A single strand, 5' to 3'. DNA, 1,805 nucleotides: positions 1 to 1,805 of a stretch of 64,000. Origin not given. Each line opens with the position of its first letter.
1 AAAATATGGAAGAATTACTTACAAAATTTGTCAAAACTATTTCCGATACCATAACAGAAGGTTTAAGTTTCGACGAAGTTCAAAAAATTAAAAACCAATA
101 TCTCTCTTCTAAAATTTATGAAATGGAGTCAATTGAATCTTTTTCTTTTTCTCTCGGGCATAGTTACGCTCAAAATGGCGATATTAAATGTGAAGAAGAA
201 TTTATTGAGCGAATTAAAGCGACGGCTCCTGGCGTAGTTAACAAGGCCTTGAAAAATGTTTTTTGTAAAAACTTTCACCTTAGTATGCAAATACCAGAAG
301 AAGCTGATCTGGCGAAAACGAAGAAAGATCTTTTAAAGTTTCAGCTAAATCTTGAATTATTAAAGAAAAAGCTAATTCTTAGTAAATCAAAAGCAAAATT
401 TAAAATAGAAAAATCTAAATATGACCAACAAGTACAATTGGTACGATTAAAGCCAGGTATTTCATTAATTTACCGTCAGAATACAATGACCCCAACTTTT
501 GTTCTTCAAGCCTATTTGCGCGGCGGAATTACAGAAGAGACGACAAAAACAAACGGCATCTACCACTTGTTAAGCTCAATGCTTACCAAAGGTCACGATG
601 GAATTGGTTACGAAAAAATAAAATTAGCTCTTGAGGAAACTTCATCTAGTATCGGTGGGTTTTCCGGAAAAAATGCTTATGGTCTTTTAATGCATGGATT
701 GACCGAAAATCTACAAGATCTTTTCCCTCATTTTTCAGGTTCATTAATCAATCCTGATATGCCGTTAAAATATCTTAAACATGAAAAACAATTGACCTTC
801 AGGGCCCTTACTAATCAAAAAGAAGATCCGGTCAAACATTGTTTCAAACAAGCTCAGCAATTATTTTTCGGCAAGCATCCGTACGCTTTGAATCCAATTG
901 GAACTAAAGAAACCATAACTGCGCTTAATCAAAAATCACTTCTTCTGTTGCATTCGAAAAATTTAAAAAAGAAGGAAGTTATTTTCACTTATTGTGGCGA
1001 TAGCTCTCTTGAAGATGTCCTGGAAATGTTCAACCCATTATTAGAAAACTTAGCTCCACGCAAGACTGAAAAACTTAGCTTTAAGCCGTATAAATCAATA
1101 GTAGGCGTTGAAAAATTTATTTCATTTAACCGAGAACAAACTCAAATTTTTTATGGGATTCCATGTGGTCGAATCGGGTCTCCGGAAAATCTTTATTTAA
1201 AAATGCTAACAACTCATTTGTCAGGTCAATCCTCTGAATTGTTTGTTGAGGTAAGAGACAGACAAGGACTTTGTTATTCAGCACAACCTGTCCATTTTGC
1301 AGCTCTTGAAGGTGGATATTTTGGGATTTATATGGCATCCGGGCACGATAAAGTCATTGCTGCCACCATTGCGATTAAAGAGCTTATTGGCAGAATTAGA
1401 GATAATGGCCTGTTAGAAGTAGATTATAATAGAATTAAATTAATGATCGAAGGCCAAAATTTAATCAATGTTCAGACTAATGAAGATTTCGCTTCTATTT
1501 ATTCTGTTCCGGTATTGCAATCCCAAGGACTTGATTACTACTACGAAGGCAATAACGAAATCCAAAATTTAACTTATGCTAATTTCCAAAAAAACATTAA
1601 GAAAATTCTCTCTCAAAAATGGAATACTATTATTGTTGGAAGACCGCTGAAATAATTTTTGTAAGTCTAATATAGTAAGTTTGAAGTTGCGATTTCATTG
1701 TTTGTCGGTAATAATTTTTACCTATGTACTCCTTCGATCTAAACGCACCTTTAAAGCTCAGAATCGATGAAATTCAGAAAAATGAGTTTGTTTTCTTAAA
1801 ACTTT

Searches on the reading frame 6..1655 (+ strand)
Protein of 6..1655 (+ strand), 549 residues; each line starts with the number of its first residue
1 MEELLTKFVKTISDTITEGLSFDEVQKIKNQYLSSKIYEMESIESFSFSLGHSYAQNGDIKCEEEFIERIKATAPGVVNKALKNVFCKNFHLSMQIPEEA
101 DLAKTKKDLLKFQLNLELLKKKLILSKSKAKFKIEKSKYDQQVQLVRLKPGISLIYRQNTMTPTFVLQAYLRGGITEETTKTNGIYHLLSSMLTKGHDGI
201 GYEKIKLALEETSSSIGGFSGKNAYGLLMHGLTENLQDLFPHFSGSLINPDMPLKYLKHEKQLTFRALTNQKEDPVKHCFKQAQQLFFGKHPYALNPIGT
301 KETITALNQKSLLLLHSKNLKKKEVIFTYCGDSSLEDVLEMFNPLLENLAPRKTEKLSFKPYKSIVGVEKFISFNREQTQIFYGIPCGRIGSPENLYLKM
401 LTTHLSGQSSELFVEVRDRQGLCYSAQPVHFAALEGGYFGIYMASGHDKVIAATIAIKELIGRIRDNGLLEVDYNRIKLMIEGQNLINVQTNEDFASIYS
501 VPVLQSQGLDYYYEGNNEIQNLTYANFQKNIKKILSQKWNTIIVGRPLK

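Call 25: search_protein_families(library=pfam, proteins=[window:6-1655:+], max_evalue=0.001)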
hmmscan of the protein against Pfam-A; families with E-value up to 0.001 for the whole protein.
window:6-1655:+ (549 aa): 1 family
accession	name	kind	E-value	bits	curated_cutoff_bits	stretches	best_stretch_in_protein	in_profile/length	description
PF05193.26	Peptidase_M16_C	-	1.3e-16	61.4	23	1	307-478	2-178/181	Peptidase M16 inactive domain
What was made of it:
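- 6..1655 (+): M16-family peptidase-like protein, probably cut by the window edge. It is a candidate leader peptidase, but membership of the cluster is uncertain. Pfam Peptidase_M16_C (call 25).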

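Call 26: search_protein_families(library=ncbifam, proteins=[window:6-1655:+], max_evalue=0.001)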
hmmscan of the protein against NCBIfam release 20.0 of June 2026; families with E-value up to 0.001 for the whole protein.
window:6-1655:+ (549 aa): 1 family
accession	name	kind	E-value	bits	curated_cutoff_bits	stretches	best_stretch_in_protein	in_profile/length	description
NF047422.1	YfmF_fam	equivalog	5.3e-14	51.9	285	1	255-506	122-374/412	EF-P 5-aminopentanol modification-associated protein YfmF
